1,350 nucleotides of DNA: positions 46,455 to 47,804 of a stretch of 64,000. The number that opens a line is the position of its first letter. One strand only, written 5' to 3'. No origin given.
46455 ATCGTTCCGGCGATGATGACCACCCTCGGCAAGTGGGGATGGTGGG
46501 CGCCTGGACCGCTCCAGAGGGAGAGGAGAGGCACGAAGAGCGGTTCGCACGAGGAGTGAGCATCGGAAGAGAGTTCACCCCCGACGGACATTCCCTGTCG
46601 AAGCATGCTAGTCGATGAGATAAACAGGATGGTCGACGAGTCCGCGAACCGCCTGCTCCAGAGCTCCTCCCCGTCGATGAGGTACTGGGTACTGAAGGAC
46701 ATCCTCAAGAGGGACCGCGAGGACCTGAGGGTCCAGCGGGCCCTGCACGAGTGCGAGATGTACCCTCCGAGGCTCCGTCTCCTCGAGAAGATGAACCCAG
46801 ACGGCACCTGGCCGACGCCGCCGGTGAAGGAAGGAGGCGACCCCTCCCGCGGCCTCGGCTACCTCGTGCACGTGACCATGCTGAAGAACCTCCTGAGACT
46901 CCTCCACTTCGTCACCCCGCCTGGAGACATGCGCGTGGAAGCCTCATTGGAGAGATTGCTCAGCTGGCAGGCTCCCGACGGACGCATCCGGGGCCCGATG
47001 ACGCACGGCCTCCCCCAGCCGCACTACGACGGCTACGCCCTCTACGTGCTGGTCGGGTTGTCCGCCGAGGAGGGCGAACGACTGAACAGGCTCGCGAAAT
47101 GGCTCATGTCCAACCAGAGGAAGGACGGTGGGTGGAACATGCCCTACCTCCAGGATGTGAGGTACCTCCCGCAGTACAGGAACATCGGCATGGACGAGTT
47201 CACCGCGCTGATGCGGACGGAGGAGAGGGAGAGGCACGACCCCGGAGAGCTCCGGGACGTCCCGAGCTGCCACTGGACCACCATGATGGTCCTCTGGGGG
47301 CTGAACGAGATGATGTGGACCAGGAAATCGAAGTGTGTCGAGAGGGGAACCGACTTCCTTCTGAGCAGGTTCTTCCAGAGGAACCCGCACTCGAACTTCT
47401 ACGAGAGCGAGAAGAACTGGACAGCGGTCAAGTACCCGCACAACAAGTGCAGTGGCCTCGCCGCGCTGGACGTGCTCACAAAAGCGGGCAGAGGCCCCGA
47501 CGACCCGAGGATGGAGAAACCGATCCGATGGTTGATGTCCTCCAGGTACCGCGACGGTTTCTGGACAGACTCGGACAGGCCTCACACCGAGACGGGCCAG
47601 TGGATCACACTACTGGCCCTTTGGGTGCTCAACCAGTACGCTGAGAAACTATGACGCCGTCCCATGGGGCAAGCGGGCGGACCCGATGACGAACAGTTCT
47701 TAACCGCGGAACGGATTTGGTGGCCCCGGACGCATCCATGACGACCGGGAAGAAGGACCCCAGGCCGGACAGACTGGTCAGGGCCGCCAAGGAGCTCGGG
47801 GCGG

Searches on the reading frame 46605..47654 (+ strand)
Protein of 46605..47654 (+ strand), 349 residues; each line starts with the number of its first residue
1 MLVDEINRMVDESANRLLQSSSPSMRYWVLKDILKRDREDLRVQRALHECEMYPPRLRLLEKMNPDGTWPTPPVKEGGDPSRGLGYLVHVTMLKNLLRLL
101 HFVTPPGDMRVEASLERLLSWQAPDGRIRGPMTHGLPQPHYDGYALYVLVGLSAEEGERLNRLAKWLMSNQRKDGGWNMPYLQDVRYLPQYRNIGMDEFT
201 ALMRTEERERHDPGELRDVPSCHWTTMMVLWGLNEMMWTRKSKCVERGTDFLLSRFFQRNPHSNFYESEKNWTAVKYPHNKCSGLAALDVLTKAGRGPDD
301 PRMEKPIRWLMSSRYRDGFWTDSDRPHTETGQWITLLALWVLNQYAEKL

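Call 3: search_protein_families(library=pfam, proteins=[window:46605-47654:+], max_evalue=0.01)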
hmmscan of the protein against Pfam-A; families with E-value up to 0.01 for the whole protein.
window:46605-47654:+ (349 aa): 2 families
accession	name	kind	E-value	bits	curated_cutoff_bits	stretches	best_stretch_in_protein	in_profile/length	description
PF13243.12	SQHop_cyclase_C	-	8.9e-06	25.4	26.1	0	226-324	142-230/319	Squalene-hopene cyclase C-terminal domain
PF13249.12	SQHop_cyclase_N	-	0.0024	17.6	26.2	0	116-179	6-66/291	Squalene-hopene cyclase N-terminal domain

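Call 4: search_protein_families(library=ncbifam, proteins=[window:46605-47654:+], max_evalue=0.01)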
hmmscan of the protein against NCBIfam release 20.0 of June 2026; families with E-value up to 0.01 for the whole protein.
window:46605-47654:+ (349 aa): 4 families
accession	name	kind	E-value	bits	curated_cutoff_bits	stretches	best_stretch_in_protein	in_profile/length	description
TIGR01787.1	squalene_cyclas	subfamily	4.7e-06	25.5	322.7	0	138-184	546-594/622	squalene/oxidosqualene cyclases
TIGR03463.1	osq_cycl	subfamily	1.9e-05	23.2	851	0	118-181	486-548/634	2,3-oxidosqualene cyclase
TIGR01507.1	hopene_cyclase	equivalog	5.9e-05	21.6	431.1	0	212-324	444-545/640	squalene--hopene cyclase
NF053823.1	SCO2321_fam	equivalog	0.0037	16.2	300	0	156-179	117-140/405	SCO2321 family membrane protein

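Call 5: find_homologous_proteins(query=window:46605-47654:+)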
Query window:46605-47654:+ (349 aa): 152 proteins with E <= 0.001 among 5547 candidates; the best 120 are listed.
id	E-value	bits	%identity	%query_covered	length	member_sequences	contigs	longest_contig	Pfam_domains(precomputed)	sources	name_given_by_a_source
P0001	1.4e-243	825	100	100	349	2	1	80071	PF13243.13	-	-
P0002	2.8e-230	782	95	100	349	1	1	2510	PF13243.13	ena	-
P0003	3.8e-197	673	81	100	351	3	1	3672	-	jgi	jgi:hypothetical protein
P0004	4.9e-196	669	81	100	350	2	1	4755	PF13243.13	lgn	-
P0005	3.2e-194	663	79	100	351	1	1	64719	-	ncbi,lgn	-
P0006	5.3e-193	659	79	100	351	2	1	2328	-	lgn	-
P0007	8.6e-192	655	77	100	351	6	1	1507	PF13243.13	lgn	-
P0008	1.6e-191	654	79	100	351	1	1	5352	-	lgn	-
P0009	1.6e-191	654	79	100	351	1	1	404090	PF13243.13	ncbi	ncbi:MAG: prenyltransferase/squalene oxidase repeat-containing protein [Candidatus Thermoplasmatota 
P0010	1.0e-190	651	78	100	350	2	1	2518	PF13243.13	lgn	-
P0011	1.0e-185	635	76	99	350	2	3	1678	PF13243.13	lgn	-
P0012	2.4e-185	634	76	100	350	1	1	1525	-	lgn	-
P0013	7.0e-185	632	75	100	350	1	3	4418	PF13243.13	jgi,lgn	jgi:hypothetical protein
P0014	5.6e-184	629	75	100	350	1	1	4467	PF13243.13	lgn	-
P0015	4.9e-181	620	72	100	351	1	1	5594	PF13243.13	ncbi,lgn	ncbi:MAG: hypothetical protein AB7S97_04495 [Thermoplasmata archaeon]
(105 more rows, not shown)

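Call 6: search_solved_structures(query=window:46605-47654:+, max_evalue=10, show_alignments=2)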
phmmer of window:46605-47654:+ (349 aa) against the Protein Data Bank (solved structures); distinct sequences matched with E-value up to 10: 18.
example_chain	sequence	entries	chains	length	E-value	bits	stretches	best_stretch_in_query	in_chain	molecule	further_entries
1gsz_A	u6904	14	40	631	0.00013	24.2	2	135-184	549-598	SQUALENE--HOPENE CYCLASE | SQUALENE-HOPENE CYCLASE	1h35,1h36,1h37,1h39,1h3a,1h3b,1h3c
2sqc_A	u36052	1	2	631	0.00015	24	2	135-184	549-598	SQUALENE-HOPENE CYCLASE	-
3sqc_A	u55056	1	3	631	0.00018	23.8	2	135-184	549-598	SQUALENE--HOPENE CYCLASE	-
8pak_A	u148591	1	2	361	0.0012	21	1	88-178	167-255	Squalene--hopene cyclase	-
6sbd_A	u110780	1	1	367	0.084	15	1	267-343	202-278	MstE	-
6sbf_A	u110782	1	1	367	0.086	15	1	267-343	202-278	MstE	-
6sbg_A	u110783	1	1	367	0.089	14.9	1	267-343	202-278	MstE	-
6sbe_A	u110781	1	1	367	0.09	14.9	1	267-343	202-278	MstE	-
6sbb_A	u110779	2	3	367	0.091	14.9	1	267-343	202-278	MstE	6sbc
5vmn_A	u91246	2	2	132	0.31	13.1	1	221-274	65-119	Bak protein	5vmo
3cgx_A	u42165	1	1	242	0.88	11.6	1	92-255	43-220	Putative nucleotide-diphospho-sugar transferase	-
6s9o_A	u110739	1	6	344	0.98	11.5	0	140-189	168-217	designed Armadillo repeat protein with internal Lock1 fused to target peptide KRKRKLKFKR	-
6s9l_A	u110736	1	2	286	1.5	10.8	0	140-189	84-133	KR4KLSF Lock1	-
7klj_A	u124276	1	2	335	1.6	10.8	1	132-169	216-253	Isoform 2 of Kinesin-like protein KIF21A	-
5mfl_A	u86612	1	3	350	1.7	10.7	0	141-189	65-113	(KR)5_GS10_YIIIM6AII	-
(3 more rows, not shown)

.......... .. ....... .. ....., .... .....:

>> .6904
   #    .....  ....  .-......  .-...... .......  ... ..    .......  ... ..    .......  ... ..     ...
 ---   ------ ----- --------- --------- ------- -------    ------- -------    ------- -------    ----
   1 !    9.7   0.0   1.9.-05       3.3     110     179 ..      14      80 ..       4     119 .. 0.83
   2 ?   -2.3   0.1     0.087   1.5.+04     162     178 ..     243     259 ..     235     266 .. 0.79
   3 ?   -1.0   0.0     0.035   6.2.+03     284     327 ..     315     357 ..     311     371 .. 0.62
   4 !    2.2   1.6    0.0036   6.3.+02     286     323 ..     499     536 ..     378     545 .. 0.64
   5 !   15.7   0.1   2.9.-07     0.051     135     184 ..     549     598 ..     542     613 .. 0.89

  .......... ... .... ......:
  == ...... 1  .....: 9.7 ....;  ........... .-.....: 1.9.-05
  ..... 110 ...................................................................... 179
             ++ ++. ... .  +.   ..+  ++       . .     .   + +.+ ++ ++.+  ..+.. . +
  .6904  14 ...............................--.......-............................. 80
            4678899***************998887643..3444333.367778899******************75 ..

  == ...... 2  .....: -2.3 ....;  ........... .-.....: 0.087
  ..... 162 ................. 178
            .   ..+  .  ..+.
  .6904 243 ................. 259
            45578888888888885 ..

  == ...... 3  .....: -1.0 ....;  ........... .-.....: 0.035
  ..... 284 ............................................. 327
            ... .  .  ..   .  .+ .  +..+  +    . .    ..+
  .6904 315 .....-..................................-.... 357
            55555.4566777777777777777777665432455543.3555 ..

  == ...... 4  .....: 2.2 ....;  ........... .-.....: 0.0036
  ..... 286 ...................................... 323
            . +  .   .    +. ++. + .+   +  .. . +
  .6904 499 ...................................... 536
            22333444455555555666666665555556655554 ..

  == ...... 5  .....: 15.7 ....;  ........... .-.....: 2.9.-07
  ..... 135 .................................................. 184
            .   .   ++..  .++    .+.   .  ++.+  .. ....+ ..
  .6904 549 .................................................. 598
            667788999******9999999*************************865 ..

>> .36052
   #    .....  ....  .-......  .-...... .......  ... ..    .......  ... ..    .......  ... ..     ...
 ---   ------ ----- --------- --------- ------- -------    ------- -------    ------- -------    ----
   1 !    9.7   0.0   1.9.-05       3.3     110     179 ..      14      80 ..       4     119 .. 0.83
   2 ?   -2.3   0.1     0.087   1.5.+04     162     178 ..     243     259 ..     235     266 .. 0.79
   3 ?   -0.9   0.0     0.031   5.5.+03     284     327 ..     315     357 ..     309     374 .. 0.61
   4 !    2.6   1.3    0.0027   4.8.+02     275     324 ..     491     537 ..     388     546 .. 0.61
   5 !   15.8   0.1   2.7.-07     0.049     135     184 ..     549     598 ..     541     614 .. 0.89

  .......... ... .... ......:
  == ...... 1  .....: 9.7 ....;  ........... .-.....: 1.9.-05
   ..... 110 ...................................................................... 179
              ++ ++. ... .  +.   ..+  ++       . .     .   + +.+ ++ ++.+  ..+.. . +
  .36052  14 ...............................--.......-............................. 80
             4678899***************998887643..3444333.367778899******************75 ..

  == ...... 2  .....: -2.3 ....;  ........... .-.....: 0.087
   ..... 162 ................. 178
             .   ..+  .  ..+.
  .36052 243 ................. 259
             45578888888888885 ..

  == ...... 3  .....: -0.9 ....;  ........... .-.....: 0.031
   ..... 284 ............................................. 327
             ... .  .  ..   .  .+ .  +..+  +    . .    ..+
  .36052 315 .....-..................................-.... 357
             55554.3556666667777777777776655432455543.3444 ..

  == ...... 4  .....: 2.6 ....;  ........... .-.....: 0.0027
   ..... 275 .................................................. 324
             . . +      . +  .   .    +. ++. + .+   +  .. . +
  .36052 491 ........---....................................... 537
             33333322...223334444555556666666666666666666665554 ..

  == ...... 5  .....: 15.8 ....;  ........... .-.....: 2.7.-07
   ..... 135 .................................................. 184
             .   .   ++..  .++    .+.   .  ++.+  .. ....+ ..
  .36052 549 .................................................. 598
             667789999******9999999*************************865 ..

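Call 10: find_related_loci(query=A1, collection=genome_contigs, flank=8000)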
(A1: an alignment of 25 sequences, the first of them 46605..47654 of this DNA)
Query A1 (349 aa) in genome_contigs; peptide patterns used: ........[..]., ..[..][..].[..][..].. (x = any residue, [..] = any of these).
175 stretches matched a pattern; 110 encode a relative of the query (tblastn E <= 1e-3); the best 80 are kept; 80 distinct loci.
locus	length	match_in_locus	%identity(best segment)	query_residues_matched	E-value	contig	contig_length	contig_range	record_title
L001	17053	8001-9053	79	1-349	0e+0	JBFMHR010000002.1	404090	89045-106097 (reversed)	MAG: Thermoplasmatota archaeon isolate MAG329 MAG329_2, whole genome shotgun sequence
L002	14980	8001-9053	77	1-349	0e+0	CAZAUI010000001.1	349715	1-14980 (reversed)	MAG TPA_asm: uncultured Thermoplasmata archaeon isolate SRP319275_co4_87 genome assembly, contig: NODE_7_length_349715_c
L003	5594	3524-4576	72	1-349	0e+0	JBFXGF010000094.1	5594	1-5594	MAG: Thermoplasmata archaeon isolate CA_2019_TPIn_157 NODE_61472_length_5594_cov_2.996890_TPIn, whole genome shotgun seq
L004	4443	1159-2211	74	1-349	0e+0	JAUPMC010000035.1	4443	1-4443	MAG: Thermoplasmatota archaeon isolate erpe_2018_pw_48hr_WHONDRS-PP48-000101_B_bin.4 scaffold_111390, whole genome shotg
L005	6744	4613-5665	71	1-349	1e-175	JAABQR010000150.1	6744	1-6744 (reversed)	MAG: Methanobacteriota archaeon isolate S06.Bin063 Scaffold_46, whole genome shotgun sequence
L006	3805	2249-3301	70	1-349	4e-180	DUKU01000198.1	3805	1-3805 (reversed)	MAG TPA_asm: Thermoplasmata archaeon isolate UBA9653 contig_121150, whole genome shotgun sequence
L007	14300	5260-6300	62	1-345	5e-144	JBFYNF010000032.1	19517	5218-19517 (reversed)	MAG: Thermoplasmata archaeon isolate PPR_0081 PPR_0081_bin.95.fa_k121_300473, whole genome shotgun sequence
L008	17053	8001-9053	57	1-349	4e-137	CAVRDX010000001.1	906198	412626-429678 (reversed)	MAG: uncultured Thermoplasmata archaeon isolate MFD04716.bin.2.147 genome assembly, contig: contig_15924, whole genome s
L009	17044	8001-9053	57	1-349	9e-138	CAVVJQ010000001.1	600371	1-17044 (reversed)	MAG: uncultured Thermoplasmata archaeon isolate MFD04716.bin.2.227 genome assembly, contig: contig_14348, whole genome s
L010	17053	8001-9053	57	1-349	3e-136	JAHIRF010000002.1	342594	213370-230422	MAG: Thermoplasmatota archaeon isolate MM_PC_MetaG.mb.116 MM_PC_MetaG.mb.116_k141_263080, whole genome shotgun sequence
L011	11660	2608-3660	57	1-349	1e-134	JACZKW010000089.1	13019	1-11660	MAG: Thermoplasmata archaeon isolate MAG55 euryarchaeota_1_contig_959622, whole genome shotgun sequence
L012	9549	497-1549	56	1-349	5e-132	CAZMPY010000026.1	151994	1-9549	MAG TPA_asm: uncultured Thermoplasmata archaeon isolate binchicken_co255_206 genome assembly, contig: k141_3216280, whol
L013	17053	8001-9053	55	1-349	6e-130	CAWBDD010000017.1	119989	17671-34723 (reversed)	MAG: uncultured Thermoplasmata archaeon isolate MFD00709.bin.2.183 genome assembly, contig: contig_30702, whole genome s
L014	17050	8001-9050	55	1-349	1e-125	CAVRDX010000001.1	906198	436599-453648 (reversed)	MAG: uncultured Thermoplasmata archaeon isolate MFD04716.bin.2.147 genome assembly, contig: contig_15924, whole genome s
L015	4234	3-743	65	100-346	2e-112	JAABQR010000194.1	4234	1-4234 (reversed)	MAG: Methanobacteriota archaeon isolate S06.Bin063 Scaffold_84, whole genome shotgun sequence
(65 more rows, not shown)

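Call 15: predict_structure(alignment_id=A1)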
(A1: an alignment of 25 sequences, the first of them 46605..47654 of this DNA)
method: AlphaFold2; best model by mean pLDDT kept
length: 349 residues; sequences in the alignment: 25
mean_pLDDT: 85.6   pTM: 0.87
mean pLDDT of the five models: 85.6, 85.3, 85.1, 83.7, 82.6
residues with pLDDT >= 90: 192; 70-90: 107; 50-70: 40; < 50: 10
segments of 3 or more residues with pLDDT < 50: 76-81, 265-267
pLDDT, mean of each block of 10 residues (from residue 1): 93 93 94 94 96 95 92 56 72 94 89 92 86 65 93 84 94 83 67 71 72 68 91 93 96 90 61 82 90 94 96 92 79 95 95
secondary structure, 60 per line:
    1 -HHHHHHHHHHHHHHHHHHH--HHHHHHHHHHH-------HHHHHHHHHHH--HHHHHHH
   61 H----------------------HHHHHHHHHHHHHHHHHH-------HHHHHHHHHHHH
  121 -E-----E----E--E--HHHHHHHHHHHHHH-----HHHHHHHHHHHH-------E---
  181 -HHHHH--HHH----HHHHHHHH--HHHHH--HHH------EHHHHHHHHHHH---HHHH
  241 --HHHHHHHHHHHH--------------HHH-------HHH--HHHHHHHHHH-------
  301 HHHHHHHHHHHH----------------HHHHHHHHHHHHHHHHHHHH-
elements in order: H2-20 H23-33 H41-51 H54-61 H84-101 H109-120 H139-152 H158-169 H182-186 H196-203 H206-210 H223-233 H237-240 H243-254 H284-293 H301-312 H329-348

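Call 20: fold_search(model_id=the predicted structure, library=pdb)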
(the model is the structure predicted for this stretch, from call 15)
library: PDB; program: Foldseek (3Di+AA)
matches with E <= 10: 681; with E <= 0.001: 20
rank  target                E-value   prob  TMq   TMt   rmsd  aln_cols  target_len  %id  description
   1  8zg1                  6.4e-05  1.00  0.46  0.36   7.6       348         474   12  Drimenyl diphosphate synthase SsDMS_F248Y&D303E from Streptomyces showdoensis (Apo) (released 2025-05-21)
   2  1sqc                  7.0e-05  1.00  0.31  0.21  17.7       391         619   14  SQUALENE-HOPENE-CYCLASE FROM ALICYCLOBACILLUS ACIDOCALDARIUS (released 1997-12-17)
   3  8zg5                  8.0e-05  1.00  0.49  0.37   7.8       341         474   13  Drimenyl diphosphate synthase SsDMS_Y505I&D303A from Streptomyces showdoensis (Apo) (released 2025-05-21)
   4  7xkx_B                1.2e-04  1.00  0.38  0.29   9.2       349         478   13  Crystal structure of Tpn2 (released 2023-03-01)
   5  1hzf                  1.6e-04  1.00  0.30  0.33  12.1       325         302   13  C4ADG FRAGMENT OF HUMAN COMPLEMENT FACTOR C4A (released 2002-10-09)
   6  8zgw                  2.1e-04  1.00  0.46  0.35   8.0       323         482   14  Drimenyl diphosphate synthase SsDMS_F248Y&D303E from Streptomyces showdoensis in complex with farnesyl diphosphate (FPP) (released 2025-05-21)
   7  7xr7                  2.1e-04  1.00  0.47  0.35   8.1       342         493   13  Drimenyl diphosphate synthase D303E from Streptomyces showdoensis in complex with farnesyl diphosphate (FPP) and Mg2+ (released 2023-03-15)
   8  2sqc_A                2.4e-04  1.00  0.30  0.21  19.2       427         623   14  SQUALENE-HOPENE CYCLASE FROM ALICYCLOBACILLUS ACIDOCALDARIUS (released 1999-04-27)
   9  7xru                  2.7e-04  1.00  0.47  0.35   7.9       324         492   14  Drimenyl diphosphate synthase D303E from Streptomyces showdoensis in complex with 2-fluorofarnesyl diphosphate (2F-FPP)  (released 2023-03-15)
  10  3sqc_A                2.7e-04  1.00  0.32  0.22  17.8       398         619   13  SQUALENE-HOPENE CYCLASE (released 1999-05-18)
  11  8zg0                  2.7e-04  1.00  0.27  0.22  18.4       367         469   14  Drimenyl diphosphate synthase SsDMS_F248A&D303E from Streptomyces showdoensis (Apo) (released 2025-05-21)
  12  8zgv                  3.1e-04  1.00  0.47  0.37   7.8       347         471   13  Drimenyl diphosphate synthase SsDMS_F248A&D303E from Streptomyces showdoensis in complex with farnesyl diphosphate (FPP) (released 2025-05-21)
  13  7xqz                  3.9e-04  1.00  0.46  0.35   8.5       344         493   13  Drimenyl diphosphate synthase D303A from Streptomyces showdoensis in complex with 2-fluorofarnesyl diphosphate (2F-FPP)  (released 2023-03-15)
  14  6ij1                  4.6e-04  1.00  0.48  0.50   8.6       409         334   13  Crystal structure of a protein from Actinoplanes (released 2019-09-11)
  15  9qpy_B                6.1e-04  1.00  0.31  0.21  12.3       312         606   15  Structure of the Complement classical and lectin pathway C3 convertase (released 2025-12-24)
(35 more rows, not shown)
